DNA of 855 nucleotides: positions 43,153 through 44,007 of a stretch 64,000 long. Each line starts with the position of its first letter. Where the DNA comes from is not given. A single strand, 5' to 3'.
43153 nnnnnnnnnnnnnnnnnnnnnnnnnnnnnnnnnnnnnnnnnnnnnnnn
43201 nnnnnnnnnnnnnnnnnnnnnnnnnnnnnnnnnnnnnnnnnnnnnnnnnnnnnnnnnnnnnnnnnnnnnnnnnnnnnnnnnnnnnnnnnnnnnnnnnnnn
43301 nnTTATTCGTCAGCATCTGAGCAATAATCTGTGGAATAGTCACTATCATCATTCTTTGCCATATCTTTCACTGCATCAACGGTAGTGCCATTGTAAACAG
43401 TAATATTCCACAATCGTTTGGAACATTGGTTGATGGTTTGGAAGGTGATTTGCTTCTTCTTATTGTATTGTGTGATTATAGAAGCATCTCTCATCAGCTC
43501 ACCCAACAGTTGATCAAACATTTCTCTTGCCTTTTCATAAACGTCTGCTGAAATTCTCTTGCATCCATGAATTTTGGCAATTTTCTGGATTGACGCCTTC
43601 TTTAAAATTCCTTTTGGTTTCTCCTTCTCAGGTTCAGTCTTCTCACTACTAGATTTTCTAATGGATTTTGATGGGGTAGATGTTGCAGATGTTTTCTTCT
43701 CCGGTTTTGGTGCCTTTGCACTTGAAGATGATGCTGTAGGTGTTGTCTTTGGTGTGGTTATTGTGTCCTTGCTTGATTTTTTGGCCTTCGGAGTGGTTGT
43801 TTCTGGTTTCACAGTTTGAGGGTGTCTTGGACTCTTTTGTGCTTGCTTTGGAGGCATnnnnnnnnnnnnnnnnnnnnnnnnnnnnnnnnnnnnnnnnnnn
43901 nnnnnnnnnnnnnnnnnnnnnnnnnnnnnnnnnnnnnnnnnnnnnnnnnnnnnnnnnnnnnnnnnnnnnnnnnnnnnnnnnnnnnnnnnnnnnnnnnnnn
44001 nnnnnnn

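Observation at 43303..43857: Histone H4-fold protein with a long K/P/T/S-rich N-tail and acidic C-tail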

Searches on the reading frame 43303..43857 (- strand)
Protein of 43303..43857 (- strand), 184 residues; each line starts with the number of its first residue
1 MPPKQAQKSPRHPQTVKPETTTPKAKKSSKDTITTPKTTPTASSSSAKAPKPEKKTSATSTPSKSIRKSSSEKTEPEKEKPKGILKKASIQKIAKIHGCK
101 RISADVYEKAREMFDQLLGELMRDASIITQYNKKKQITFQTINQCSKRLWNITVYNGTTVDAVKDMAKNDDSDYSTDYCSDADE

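Call 5: search_protein_families(library=pfam, proteins=[window:43303-43857:-], max_evalue=10)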
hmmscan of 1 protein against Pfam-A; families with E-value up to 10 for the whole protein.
window:43303-43857:- (184 aa): 7 families
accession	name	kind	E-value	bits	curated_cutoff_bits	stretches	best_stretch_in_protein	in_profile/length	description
PF20875.2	SidC_C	-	0.08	13.7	27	1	60-126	52-117/123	SidC, C-terminal domain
PF25071.1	DUF7795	-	0.091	13.2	27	1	86-131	77-121/123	Domain of unknown function (DUF7795)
PF00808.29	CBFD_NFYB_HMF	-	0.11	13.2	21.4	1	87-145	5-64/65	Histone-like transcription factor (CBF/NF-Y) and archaeal histone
PF02969.23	TAF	-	0.27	11.8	21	1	84-144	3-63/66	TATA box binding protein associated factor (TAF)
PF00125.30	Histone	-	0.62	10.8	26.4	1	32-142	8-115/122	Core histone H2A/H2B/H3/H4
PF24990.1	PAS_13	-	0.84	10.4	27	1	118-170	37-89/143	ERT1/acuK family PAS domain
PF06012.17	DUF908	-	5.5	6.7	34.7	1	20-82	154-212/358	Domain of Unknown Function (DUF908)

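Call 6: search_solved_structures(query=window:43303-43857:-, max_evalue=1, show_alignments=3)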
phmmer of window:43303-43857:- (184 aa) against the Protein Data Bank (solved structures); distinct sequences matched with E-value up to 1: 93 (the best 60 are shown).
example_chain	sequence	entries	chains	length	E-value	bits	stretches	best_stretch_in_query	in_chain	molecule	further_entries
7d69_B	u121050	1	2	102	3.2e-08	37.1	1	70-149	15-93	Histone H4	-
8com_B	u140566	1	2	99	1.2e-07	35.2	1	71-148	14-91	Histone H4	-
9lox_B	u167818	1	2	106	7.9e-07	32.6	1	65-148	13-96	Histone H4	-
9r1d_B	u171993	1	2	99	1.3e-06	31.8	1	78-140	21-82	Histone H4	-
9lrv_B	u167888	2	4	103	1.3e-06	31.8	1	79-149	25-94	Histone H4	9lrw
7wlr_B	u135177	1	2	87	1.5e-06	31.7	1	82-149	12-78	Histone H4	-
6yov_B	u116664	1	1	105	1.8e-06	31.4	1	63-149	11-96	Histone H4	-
4xyi_B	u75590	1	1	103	3e-06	30.7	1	79-149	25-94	Histone H4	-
1p3o_B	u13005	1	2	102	3.8e-06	30.4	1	78-149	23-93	Histone H4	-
3azk_B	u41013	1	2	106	3.8e-06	30.3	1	78-149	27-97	Histone H4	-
2yfw_B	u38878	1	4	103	3.9e-06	30.3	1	79-148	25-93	HISTONE H4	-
5f99_B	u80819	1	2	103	3.9e-06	30.3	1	77-149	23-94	Histone H4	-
8t9g_J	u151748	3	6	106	4.8e-06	30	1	78-149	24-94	Histone H4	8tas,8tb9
1eqz_D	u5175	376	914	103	5.2e-06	29.9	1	78-149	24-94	PROTEIN (HISTONE H4) | HISTONE H4 | HISTONE H4-VI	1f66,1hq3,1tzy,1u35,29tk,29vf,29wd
7xvl_B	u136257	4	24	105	5.2e-06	29.9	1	78-149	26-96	Histone H4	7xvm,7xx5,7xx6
6uph_B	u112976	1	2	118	5.2e-06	29.9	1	78-148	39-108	Histone H4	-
10gj_B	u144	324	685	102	5.2e-06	29.9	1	78-149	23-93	Histone H4 | H4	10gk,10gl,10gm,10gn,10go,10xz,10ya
7cow_B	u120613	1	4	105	5.2e-06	29.9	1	78-149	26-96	Histone H4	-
8ox0_B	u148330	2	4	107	5.2e-06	29.9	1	78-149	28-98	Histone H4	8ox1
1p3p_B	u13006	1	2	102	5.2e-06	29.9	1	78-149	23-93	Histone H4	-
8skz_F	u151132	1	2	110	5.2e-06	29.9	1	78-149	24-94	Histone H4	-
5av5_B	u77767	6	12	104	5.2e-06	29.9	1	78-149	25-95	Histone H4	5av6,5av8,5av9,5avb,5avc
36iu_B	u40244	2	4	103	5.2e-06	29.9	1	78-149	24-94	Histone H4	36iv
3a6n_B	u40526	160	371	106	5.3e-06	29.9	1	78-149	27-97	Histone H4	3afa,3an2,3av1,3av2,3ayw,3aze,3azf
6c0w_B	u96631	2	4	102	5.3e-06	29.9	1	78-149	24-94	Histone H4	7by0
2pyo_B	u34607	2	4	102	5.3e-06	29.9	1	78-149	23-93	Histone H4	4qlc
5mlu_B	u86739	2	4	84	5.3e-06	29.9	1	82-149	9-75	Histone H4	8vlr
3kwq_B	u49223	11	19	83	5.4e-06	29.9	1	82-149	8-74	Histone H4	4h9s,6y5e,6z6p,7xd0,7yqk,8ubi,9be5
6y5e_B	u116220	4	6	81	5.4e-06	29.9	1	82-149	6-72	Histone H4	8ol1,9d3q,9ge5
4uuz_B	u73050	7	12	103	5.4e-06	29.9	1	78-149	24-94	HISTONE H4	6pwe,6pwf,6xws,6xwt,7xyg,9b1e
2hue_C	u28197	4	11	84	5.4e-06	29.9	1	82-149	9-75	Histone H4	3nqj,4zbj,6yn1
2nqb_B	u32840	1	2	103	5.4e-06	29.9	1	78-149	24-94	Histone H4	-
4z66_B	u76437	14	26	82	5.4e-06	29.8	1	82-149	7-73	Histone H4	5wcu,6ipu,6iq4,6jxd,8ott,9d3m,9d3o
6fq5_F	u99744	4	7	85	5.4e-06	29.8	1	82-149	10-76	Histone H4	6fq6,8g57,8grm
7v6q_C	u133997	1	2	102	5.4e-06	29.8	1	78-149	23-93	Histone H4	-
7lya_B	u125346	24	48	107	5.4e-06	29.8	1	78-149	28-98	Histone H4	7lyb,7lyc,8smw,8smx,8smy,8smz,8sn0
8hqy_B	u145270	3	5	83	5.5e-06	29.8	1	82-149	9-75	Histone H4 (Fragment) | Histone H4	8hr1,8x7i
8x7j_B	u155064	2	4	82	5.5e-06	29.8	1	82-149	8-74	Histone H4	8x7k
6dzt_B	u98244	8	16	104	5.5e-06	29.8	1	78-149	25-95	Histone H4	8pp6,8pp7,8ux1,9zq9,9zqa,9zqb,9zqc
6fq8_B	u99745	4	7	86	5.5e-06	29.8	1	82-149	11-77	Histone H4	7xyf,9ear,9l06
10ye_B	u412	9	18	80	5.5e-06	29.8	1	82-149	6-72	Histone H4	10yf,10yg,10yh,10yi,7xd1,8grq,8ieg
7ccq_B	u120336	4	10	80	5.5e-06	29.8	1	82-149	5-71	Histone H4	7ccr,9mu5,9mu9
8zjr_B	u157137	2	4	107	5.5e-06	29.8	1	78-149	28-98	Histone H4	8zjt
1aoi_B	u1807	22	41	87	5.5e-06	29.8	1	82-149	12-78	HISTONE H4 | HISTONE H2A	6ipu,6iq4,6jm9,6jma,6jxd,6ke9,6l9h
6iy2_B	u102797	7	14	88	5.5e-06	29.8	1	82-149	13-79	Histone H4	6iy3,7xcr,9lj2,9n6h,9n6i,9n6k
8hqy_F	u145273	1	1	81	5.5e-06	29.8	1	82-149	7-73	Histone H4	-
6fq5_B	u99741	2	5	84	5.6e-06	29.8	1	82-149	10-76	Histone H4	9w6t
7xct_F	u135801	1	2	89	5.6e-06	29.8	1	82-149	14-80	Histone H4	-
6muo_B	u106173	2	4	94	5.6e-06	29.8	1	80-149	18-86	Histone H4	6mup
8wg5_B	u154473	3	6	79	5.6e-06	29.8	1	82-149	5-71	Histone H4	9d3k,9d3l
9v2v_R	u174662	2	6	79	5.6e-06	29.8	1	82-149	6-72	Histone H4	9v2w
9l06_B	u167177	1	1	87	5.7e-06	29.8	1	82-149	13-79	Histone H4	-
7k6p_B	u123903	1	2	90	5.7e-06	29.8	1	81-149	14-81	Histone H4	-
2hio_D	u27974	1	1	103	5.7e-06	29.8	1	78-148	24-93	PROTEIN (HISTONE H4)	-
7k6q_B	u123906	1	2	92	5.7e-06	29.8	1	81-149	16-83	Histone H4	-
9igx_F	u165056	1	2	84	5.8e-06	29.8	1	82-149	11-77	Histone H4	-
2yfv_B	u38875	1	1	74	5.9e-06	29.7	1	83-148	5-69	HISTONE H4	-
8jla_B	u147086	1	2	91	5.9e-06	29.7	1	81-149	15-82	Histone H4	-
8vx5_B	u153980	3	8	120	6e-06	29.7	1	78-150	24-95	Histone H4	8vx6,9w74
8jhf_B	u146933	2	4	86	6e-06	29.7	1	82-149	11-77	Histone H4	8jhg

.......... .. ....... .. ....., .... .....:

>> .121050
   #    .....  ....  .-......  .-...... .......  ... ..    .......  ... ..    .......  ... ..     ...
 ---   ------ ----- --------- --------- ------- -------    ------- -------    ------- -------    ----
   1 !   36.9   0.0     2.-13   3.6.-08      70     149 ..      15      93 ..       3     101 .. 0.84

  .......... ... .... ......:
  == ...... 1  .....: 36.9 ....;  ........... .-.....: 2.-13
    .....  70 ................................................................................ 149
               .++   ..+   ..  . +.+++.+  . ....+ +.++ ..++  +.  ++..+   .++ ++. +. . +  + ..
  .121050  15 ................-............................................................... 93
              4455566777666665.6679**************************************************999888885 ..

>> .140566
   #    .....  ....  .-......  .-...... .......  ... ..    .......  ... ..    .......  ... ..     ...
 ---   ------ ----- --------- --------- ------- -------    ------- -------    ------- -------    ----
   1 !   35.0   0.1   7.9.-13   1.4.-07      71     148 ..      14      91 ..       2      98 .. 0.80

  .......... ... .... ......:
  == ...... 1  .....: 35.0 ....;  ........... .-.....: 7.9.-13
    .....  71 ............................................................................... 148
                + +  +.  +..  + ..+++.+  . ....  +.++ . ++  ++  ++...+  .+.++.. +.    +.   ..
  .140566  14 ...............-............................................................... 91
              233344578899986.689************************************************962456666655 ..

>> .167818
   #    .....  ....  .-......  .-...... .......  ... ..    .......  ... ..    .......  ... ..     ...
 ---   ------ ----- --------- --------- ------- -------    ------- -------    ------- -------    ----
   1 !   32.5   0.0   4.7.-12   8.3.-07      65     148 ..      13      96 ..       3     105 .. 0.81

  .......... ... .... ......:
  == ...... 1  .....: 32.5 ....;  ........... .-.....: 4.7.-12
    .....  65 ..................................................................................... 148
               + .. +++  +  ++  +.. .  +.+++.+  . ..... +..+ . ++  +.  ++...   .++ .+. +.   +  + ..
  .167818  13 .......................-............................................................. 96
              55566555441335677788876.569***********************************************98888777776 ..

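Call 7: find_homologous_proteins(query=window:43303-43857:-)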
Query window:43303-43857:- (184 aa): 1 proteins with E <= 0.001 among 137 candidates.
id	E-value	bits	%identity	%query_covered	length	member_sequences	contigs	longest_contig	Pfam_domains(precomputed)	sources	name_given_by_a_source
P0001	1.9e-110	384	100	100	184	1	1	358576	-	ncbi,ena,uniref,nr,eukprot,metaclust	ncbi:predicted protein [Naegleria gruberi]|uniref:Predicted protein n=1 Tax=Naegleria gruberi TaxID=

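Call 16: search_protein_representatives(protein=window:43303-43857:-)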
Query: 184 residues. Proteins with E-value up to 0.001 (for the whole library): 71; up to 1e-10: 3; up to 1e-30: 2. The best 71 are listed.
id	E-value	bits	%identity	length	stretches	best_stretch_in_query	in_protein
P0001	6.1e-111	384.1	100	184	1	1-184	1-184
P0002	6.9e-41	156.4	62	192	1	1-181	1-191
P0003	1.4e-11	61.1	27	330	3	53-148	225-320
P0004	2.9e-10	56.8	37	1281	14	142-171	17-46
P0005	3.7e-10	56.4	31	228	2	64-149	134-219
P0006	6.1e-10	55.7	29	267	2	30-148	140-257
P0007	6.2e-10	55.7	33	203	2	78-149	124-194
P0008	8.3e-10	55.3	33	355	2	79-150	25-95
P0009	1.1e-09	54.9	33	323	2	79-155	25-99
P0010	1.7e-09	54.3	33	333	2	78-148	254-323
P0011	3.8e-09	53.1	35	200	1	6-181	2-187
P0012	4.6e-09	52.9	33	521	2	79-149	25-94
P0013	4.8e-09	52.8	31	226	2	77-149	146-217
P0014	2.4e-08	50.6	28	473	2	49-148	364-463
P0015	6.9e-07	45.8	28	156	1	15-142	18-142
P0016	1.0e-06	45.3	29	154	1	18-143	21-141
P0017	3.4e-06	43.5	33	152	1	44-149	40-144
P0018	5.9e-06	42.8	29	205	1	31-147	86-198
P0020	7.7e-06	42.4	27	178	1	16-148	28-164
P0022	2.3e-05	40.8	39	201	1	77-140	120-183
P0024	6.4e-05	39.4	31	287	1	36-149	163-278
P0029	8.9e-05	38.9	30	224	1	10-149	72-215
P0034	1.3e-04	38.4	26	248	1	9-149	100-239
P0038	2.0e-04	37.8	25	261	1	21-156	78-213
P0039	2.1e-04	37.8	28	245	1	10-148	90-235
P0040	2.2e-04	37.7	28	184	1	29-174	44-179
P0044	2.9e-04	37.3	25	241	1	21-156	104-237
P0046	3.1e-04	37.2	27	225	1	4-147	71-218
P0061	6.7e-04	36.1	31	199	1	54-147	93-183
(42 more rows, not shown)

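Call 18: list_cluster_members(proteins=[P0002, P0011, P0040, P0022, P0018, P0015, P0016, P0017, P0020, P0029])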
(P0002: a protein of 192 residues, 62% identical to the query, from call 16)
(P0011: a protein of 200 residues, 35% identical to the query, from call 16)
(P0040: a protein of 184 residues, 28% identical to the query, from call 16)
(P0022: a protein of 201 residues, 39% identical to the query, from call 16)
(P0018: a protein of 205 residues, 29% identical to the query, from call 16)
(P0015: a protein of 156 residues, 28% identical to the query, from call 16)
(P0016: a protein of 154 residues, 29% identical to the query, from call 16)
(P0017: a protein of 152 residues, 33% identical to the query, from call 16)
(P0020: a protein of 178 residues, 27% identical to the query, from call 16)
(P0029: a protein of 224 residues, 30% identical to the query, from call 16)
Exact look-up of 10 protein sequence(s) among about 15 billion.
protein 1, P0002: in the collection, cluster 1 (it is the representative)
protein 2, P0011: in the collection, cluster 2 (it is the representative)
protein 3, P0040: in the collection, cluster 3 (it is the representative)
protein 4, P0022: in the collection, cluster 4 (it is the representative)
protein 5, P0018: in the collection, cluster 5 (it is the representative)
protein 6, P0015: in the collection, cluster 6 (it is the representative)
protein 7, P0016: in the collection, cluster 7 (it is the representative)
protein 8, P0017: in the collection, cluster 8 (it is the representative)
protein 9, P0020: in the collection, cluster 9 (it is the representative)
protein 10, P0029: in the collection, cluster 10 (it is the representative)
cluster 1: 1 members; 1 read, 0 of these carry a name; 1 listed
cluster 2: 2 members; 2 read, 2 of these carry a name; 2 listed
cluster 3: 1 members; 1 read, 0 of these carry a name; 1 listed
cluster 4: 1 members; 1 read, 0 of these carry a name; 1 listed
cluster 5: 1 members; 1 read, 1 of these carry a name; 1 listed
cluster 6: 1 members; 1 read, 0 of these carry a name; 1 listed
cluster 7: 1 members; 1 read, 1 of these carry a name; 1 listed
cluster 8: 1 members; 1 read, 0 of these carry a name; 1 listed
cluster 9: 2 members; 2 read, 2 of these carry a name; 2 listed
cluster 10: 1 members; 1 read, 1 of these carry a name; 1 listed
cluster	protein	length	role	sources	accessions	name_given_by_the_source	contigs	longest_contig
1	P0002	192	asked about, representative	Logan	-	-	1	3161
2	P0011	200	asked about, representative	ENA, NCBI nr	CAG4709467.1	unnamed protein product [Naegleria fowleri]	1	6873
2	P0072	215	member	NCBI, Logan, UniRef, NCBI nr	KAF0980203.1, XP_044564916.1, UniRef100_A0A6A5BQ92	hypothetical protein FDP41_013417 [Naegleria fowleri] | Uncharacterized protein n=1 Tax=Naegleria fowleri TaxID=5763 RepID=A0A6A5BQ92_NAEFO | uncharacterized protein FDP41_013417 [Naegleria fowleri]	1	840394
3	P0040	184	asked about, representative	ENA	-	-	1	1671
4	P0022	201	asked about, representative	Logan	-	-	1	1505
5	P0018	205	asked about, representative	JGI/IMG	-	histone H3/H4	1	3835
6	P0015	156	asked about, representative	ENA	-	-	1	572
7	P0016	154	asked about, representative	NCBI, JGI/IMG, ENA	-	histone H4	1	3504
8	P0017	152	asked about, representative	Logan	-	-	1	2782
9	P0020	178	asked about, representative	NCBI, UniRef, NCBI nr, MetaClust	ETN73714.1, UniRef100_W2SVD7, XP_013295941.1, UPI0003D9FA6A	core histone H2A/H2B/H3/H4 [Necator americanus] | Histone H4 n=1 Tax=Necator americanus TaxID=51031 RepID=W2SVD7_NECAM | status=active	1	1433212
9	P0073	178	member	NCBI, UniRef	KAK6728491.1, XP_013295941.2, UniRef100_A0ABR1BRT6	hypothetical protein RB195_005869 [Necator americanus] | Histone H4 n=1 Tax=Necator americanus TaxID=51031 RepID=A0ABR1BRT6_NECAM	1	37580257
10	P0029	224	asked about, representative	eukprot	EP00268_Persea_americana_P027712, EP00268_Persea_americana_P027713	TRINITY_DN2701_c0_g2_i1.p1 TRINITY_DN2701_c0_g2~~TRINITY_DN2701_c0_g2_i1.p1 ORF ...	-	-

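Call 24: list_cluster_members(proteins=[P0001, P0072, P0014, P0024, P0034, P0038, P0039, P0044, P0046, P0061])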
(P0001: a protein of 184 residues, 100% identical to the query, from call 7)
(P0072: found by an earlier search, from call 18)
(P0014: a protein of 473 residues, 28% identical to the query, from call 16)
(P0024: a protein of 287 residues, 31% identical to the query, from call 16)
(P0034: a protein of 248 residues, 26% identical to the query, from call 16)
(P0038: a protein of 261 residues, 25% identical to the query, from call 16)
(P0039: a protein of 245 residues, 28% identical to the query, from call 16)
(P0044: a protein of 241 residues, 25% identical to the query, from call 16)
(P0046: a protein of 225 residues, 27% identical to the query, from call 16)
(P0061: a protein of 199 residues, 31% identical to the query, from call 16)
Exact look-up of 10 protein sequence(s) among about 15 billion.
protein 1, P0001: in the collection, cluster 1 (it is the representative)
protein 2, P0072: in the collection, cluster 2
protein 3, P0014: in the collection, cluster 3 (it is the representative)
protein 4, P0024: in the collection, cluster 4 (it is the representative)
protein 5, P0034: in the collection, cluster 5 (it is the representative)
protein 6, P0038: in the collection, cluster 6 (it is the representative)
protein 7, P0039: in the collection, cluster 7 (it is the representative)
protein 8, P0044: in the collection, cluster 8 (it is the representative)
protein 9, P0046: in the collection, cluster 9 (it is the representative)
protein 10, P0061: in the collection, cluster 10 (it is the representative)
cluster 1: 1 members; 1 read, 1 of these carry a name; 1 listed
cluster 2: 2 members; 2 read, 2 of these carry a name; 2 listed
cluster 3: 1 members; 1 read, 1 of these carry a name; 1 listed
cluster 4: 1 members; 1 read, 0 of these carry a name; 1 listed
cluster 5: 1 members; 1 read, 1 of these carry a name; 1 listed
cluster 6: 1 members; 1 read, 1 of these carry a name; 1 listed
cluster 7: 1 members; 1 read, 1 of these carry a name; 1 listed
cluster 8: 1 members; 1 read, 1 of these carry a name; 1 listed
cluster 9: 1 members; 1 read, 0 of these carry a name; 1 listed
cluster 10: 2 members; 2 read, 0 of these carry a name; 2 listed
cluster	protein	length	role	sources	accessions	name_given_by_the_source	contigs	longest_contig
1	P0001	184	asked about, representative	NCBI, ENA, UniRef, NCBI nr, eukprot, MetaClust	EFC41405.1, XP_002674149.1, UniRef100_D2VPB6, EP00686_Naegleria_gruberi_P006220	predicted protein [Naegleria gruberi] | Predicted protein n=1 Tax=Naegleria gruberi TaxID=5762 RepID=D2VPB6_NAEGR | uncharacterized protein NAEGRDRAFT_70797 [Naegleria gruberi]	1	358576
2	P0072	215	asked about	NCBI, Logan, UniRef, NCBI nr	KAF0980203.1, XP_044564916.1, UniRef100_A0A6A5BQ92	hypothetical protein FDP41_013417 [Naegleria fowleri] | Uncharacterized protein n=1 Tax=Naegleria fowleri TaxID=5763 RepID=A0A6A5BQ92_NAEFO | uncharacterized protein FDP41_013417 [Naegleria fowleri]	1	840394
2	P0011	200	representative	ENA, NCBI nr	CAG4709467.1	unnamed protein product [Naegleria fowleri]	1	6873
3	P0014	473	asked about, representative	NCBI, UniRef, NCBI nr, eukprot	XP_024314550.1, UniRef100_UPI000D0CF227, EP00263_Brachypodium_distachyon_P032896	uncharacterized protein LOC112270722 [Brachypodium distachyon] | uncharacterized protein LOC112270722 n=1 Tax=Brachypodium distachyon TaxID=15368 ... | XP_024314550.1 uncharacterized protein LOC112270722 [Brachypodium distachyon]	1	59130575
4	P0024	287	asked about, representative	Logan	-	-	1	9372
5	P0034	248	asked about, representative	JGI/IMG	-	histone H4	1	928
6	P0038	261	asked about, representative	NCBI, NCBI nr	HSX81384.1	MAG TPA: histone H4, partial [Candidatus Saccharimonadia bacterium] | histone H4 [Candidatus Saccharimonadia bacterium]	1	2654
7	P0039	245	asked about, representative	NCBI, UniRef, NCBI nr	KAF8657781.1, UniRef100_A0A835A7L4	hypothetical protein HU200_059941 [Digitaria exilis] | Histone H4 n=1 Tax=Digitaria exilis TaxID=1010633 RepID=A0A835A7L4_9POAL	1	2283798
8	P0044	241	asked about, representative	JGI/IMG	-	histone H4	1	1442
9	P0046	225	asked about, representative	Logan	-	-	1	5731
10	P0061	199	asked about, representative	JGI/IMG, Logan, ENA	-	-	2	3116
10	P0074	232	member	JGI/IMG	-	-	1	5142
